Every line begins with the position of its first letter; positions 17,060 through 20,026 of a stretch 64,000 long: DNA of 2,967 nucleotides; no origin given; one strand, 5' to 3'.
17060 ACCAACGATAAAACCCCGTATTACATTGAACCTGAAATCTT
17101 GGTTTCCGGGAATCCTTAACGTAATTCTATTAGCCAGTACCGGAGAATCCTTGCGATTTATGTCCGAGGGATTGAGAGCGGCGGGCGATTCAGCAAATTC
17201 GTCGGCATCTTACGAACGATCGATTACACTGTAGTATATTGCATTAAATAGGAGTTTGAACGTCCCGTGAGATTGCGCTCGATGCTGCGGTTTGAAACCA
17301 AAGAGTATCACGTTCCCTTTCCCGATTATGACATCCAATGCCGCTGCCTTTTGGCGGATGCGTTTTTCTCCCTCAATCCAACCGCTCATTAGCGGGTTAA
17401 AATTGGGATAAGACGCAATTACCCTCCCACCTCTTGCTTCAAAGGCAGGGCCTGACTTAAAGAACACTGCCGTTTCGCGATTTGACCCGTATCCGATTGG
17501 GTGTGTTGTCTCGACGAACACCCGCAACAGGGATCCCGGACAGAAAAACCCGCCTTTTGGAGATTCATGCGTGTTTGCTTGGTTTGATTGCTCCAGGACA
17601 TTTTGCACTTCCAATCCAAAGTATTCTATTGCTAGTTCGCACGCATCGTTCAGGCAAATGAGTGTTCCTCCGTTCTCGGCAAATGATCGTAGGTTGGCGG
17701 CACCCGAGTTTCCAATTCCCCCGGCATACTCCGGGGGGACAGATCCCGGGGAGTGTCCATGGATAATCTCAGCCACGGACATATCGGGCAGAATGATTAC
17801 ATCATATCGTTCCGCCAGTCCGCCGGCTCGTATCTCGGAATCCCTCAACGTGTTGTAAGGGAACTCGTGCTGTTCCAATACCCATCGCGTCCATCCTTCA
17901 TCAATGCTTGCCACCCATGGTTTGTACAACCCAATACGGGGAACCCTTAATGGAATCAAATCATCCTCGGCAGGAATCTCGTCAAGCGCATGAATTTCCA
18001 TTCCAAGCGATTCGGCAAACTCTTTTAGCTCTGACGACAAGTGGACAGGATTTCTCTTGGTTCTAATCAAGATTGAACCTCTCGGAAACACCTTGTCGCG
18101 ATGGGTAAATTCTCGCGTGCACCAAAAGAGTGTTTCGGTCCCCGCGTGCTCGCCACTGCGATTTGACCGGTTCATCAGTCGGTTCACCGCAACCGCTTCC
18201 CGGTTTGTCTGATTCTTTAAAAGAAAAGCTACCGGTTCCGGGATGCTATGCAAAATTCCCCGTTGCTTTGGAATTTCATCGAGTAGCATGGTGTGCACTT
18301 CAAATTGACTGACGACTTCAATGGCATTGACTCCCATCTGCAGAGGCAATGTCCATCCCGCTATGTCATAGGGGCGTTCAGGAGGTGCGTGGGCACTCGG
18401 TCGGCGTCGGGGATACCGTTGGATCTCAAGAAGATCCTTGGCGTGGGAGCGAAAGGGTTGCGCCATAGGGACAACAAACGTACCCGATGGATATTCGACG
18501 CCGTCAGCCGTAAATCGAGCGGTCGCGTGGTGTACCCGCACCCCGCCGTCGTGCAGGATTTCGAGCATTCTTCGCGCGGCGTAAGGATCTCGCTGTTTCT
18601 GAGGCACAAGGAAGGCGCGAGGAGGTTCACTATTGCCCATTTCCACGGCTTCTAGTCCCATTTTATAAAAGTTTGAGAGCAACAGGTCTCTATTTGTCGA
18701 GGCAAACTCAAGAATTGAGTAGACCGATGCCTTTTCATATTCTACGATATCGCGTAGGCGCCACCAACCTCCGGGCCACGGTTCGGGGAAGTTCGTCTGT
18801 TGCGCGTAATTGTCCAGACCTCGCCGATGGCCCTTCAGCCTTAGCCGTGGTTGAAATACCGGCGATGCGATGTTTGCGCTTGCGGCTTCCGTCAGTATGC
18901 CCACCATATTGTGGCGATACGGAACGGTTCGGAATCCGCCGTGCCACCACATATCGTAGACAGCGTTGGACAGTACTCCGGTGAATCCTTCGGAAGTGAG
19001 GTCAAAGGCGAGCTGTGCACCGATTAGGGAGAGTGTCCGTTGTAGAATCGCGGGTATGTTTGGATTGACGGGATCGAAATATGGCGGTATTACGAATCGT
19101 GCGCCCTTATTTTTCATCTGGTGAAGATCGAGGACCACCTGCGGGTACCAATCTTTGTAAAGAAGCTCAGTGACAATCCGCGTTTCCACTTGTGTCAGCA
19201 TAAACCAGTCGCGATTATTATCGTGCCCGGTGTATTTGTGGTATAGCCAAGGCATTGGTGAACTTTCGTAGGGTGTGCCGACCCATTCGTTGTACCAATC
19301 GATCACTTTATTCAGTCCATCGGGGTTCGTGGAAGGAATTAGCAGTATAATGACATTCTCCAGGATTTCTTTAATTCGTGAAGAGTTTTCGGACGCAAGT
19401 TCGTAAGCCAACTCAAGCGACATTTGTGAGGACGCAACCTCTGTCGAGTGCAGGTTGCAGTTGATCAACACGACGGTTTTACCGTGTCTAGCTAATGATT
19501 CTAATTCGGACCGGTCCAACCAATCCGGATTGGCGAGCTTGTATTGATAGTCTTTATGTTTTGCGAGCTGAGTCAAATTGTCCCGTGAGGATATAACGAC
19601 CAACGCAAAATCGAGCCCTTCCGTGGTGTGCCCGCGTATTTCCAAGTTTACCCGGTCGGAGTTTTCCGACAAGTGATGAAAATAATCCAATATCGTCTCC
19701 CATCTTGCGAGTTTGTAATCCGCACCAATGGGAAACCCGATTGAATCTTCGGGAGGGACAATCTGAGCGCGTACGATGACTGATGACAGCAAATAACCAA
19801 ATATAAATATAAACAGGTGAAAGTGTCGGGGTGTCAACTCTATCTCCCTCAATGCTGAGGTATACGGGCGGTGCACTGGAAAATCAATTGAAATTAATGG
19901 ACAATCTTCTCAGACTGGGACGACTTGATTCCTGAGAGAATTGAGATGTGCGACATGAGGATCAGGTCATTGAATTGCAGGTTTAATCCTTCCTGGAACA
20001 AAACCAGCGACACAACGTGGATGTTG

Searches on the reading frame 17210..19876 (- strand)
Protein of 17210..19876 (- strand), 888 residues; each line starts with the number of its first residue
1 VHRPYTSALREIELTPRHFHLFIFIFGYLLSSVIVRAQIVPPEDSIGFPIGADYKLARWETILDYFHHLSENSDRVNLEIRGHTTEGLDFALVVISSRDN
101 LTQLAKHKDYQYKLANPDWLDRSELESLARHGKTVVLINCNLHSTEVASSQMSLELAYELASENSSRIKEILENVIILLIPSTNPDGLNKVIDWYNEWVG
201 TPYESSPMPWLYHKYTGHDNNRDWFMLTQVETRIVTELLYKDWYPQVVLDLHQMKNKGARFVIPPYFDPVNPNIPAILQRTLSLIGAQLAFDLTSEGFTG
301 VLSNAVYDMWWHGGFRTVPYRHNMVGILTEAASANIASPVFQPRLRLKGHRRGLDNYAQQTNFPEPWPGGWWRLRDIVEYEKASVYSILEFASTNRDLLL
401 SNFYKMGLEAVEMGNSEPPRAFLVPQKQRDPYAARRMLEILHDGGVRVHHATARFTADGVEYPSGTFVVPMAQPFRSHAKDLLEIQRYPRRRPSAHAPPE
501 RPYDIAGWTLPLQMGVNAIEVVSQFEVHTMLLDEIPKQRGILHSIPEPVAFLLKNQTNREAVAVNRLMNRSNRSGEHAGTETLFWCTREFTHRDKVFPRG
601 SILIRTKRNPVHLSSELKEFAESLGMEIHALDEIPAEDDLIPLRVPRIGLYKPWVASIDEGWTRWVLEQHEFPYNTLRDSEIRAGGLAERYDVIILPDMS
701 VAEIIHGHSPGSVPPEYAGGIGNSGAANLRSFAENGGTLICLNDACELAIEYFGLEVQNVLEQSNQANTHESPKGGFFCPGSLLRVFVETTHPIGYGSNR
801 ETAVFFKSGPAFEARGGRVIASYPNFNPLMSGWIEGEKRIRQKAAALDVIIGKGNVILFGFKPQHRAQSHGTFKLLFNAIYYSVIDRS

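Call 54: search_protein_families(library=pfam, proteins=[window:17210-19876:-], max_evalue=0.00001)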
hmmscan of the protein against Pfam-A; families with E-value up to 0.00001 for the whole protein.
window:17210-19876:- (888 aa): 1 family
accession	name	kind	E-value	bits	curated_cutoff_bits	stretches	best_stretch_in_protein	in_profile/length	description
PF00246.29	Peptidase_M14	-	1.7e-18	67.7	21.6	1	64-224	3-133/286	Zinc carboxypeptidase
